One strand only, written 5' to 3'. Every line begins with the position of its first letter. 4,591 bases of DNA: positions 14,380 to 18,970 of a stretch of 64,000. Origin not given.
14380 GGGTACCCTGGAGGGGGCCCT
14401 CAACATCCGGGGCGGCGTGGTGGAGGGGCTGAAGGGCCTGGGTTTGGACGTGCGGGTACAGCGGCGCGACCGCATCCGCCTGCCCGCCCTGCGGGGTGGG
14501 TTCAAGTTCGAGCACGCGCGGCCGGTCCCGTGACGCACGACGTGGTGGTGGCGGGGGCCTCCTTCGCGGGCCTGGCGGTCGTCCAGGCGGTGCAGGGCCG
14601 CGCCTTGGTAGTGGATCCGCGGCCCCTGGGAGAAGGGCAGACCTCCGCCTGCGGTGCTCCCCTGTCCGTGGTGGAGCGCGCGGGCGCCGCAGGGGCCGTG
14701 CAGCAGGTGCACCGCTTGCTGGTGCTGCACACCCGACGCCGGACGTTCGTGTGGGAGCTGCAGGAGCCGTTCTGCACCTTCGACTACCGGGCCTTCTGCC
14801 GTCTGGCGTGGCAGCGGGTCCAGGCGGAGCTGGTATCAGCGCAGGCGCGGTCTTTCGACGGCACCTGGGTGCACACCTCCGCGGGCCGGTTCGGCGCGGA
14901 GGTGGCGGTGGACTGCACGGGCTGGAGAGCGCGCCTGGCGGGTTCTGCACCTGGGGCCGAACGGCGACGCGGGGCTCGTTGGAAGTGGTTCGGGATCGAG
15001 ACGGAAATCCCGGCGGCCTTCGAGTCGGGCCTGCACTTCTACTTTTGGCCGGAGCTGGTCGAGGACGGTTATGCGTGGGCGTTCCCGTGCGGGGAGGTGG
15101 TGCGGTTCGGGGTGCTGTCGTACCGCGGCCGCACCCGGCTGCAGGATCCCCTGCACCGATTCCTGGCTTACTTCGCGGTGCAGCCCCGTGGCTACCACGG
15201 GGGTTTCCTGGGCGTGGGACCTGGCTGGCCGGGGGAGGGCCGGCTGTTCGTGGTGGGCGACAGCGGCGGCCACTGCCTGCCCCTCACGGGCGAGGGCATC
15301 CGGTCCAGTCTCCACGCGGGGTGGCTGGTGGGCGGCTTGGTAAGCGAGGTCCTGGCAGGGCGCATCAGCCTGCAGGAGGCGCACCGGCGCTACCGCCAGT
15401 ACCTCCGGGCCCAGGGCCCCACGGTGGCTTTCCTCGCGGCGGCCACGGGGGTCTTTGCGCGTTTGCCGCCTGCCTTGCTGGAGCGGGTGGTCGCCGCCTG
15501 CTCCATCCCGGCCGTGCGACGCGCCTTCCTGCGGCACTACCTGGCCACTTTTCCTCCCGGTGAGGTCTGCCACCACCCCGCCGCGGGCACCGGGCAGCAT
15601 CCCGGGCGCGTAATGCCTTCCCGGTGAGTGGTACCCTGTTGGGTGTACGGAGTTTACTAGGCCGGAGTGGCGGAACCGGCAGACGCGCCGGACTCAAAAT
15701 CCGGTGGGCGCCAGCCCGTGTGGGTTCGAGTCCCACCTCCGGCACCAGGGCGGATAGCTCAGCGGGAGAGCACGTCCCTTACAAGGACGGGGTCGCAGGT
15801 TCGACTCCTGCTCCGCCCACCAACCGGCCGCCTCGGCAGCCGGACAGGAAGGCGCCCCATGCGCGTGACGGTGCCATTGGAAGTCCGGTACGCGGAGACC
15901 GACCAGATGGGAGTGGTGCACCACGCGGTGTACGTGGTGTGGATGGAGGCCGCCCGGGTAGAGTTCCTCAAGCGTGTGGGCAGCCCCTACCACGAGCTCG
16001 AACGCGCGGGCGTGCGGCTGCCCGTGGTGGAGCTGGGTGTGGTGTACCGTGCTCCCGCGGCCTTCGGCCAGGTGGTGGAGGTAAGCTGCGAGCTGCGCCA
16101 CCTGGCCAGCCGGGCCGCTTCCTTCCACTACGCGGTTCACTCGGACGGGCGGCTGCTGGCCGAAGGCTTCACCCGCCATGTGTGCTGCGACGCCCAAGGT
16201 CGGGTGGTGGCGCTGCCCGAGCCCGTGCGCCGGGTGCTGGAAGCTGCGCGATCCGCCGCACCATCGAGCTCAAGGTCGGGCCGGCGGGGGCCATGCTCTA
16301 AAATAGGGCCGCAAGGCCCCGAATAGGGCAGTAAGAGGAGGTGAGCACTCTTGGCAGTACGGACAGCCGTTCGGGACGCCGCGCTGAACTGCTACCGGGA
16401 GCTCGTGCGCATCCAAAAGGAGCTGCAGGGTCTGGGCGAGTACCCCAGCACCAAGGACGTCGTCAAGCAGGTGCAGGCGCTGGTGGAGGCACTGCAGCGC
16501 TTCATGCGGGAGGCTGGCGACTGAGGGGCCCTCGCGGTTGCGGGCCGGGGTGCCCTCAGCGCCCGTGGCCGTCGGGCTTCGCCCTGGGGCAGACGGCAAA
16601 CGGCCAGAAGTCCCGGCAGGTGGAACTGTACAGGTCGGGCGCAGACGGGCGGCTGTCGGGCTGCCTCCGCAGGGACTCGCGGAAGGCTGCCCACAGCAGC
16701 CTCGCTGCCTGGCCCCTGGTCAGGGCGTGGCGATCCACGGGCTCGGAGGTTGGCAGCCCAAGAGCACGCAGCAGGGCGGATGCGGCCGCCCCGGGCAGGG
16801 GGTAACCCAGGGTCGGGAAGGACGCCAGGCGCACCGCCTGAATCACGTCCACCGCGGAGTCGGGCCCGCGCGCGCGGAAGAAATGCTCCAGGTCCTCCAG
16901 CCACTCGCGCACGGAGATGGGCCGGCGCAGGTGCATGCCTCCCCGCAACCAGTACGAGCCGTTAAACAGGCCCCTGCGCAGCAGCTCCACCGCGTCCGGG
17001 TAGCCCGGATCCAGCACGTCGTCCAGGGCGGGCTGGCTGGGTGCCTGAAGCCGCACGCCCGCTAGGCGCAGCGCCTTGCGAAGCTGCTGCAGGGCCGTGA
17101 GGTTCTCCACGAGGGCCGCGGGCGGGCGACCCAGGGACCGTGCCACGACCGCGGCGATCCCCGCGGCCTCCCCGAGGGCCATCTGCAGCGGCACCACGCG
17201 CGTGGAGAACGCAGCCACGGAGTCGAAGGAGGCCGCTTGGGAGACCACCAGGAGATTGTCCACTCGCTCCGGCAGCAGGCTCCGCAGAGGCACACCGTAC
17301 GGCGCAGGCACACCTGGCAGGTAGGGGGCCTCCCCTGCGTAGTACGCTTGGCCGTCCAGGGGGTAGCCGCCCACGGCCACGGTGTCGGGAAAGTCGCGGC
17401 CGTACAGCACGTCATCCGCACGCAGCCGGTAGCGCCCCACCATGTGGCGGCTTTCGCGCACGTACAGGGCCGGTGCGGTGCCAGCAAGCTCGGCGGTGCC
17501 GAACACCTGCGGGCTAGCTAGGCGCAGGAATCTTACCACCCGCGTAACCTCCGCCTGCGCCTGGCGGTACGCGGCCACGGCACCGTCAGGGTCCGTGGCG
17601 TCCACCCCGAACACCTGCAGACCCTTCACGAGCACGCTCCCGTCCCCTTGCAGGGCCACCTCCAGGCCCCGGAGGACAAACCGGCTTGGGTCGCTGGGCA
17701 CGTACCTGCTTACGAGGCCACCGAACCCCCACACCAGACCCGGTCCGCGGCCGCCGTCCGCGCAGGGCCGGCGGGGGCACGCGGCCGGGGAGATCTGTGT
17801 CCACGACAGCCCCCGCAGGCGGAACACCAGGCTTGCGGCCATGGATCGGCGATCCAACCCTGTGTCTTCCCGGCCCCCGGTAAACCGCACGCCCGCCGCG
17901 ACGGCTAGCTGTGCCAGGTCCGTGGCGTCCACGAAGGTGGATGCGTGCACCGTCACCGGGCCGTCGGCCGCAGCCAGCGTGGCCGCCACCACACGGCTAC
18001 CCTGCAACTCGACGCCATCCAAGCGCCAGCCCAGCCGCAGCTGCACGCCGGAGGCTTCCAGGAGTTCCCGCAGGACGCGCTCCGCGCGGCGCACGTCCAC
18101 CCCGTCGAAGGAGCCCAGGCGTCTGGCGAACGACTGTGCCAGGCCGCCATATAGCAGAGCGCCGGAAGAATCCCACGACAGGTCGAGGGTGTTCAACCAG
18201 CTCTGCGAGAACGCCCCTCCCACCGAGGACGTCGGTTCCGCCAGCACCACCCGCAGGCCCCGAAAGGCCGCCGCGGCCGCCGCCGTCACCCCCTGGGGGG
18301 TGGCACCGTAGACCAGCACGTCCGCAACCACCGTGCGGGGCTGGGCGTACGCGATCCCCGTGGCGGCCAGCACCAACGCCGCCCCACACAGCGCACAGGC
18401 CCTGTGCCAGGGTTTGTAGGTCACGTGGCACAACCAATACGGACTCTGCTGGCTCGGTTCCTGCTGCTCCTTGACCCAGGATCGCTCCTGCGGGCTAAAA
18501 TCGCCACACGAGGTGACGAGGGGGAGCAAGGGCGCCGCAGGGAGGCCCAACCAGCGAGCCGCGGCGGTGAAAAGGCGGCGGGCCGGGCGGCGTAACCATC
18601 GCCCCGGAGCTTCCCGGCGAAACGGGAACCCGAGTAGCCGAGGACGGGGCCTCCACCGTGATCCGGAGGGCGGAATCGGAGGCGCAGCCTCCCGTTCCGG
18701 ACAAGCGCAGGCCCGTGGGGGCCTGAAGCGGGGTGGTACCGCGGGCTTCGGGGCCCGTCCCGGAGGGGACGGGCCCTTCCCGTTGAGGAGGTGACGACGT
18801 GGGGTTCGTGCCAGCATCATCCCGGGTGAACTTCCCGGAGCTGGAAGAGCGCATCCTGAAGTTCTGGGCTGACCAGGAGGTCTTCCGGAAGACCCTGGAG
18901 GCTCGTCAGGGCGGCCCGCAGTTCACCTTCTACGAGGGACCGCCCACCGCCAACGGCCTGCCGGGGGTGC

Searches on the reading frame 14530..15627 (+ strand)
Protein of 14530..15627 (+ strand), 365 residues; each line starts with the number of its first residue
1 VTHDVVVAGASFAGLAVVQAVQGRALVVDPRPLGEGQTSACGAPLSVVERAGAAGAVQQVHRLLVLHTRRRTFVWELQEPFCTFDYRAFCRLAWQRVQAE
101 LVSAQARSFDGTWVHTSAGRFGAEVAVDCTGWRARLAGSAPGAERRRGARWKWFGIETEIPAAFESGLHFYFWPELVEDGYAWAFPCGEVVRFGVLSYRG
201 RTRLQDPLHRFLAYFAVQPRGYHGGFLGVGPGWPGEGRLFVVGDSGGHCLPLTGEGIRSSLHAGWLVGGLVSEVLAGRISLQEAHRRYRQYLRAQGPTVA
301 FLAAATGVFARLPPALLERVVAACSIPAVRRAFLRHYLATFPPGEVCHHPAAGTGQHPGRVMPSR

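Call 39: search_protein_families(library=pfam, proteins=[window:14530-15627:+], max_evalue=0.00001)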
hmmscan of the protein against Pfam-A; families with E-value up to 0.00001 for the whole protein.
window:14530-15627:+ (365 aa): 0 families

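Call 100: search_protein_families(library=ncbifam, proteins=[window:14530-15627:+], max_evalue=0.001)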
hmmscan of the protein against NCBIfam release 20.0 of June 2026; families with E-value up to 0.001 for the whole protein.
window:14530-15627:+ (365 aa): 2 families
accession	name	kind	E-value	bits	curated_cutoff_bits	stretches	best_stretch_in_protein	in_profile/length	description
TIGR02032.1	GG-red-SF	subfamily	3.3e-13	50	158.8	1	4-266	2-292/297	geranylgeranyl reductase family protein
TIGR02023.1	BchP-ChlP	subfamily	8e-05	21.8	343.3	1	165-329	188-354/388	geranylgeranyl diphosphate reductase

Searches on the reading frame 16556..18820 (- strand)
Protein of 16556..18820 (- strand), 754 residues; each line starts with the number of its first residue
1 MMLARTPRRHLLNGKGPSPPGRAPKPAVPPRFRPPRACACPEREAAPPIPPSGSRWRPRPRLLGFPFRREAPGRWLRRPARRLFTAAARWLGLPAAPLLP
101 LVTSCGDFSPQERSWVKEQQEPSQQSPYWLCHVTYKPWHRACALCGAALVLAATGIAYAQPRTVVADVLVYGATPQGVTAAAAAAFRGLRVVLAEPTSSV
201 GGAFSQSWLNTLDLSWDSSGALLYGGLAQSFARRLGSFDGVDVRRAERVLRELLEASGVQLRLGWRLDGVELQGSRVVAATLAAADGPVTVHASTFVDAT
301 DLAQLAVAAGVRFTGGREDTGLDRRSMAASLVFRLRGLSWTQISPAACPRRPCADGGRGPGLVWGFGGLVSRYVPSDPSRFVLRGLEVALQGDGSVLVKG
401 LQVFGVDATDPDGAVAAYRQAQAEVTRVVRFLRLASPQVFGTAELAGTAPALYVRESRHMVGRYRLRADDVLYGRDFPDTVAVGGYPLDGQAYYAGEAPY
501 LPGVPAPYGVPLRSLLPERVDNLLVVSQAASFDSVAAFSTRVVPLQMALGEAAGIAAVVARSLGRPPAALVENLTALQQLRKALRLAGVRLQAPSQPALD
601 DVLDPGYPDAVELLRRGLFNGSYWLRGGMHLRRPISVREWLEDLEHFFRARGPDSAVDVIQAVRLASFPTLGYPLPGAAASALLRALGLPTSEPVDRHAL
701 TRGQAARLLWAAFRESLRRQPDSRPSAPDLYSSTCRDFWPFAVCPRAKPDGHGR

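Call 39: search_protein_families(library=pfam, proteins=[window:16556-18820:-], max_evalue=0.00001)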
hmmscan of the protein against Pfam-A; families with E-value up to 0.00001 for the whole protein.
window:16556-18820:- (754 aa): 1 family
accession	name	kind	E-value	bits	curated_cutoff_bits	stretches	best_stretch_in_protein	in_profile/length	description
PF12831.13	FAD_oxidored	-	1.1e-76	259.2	27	1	167-580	1-412/416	FAD dependent oxidoreductase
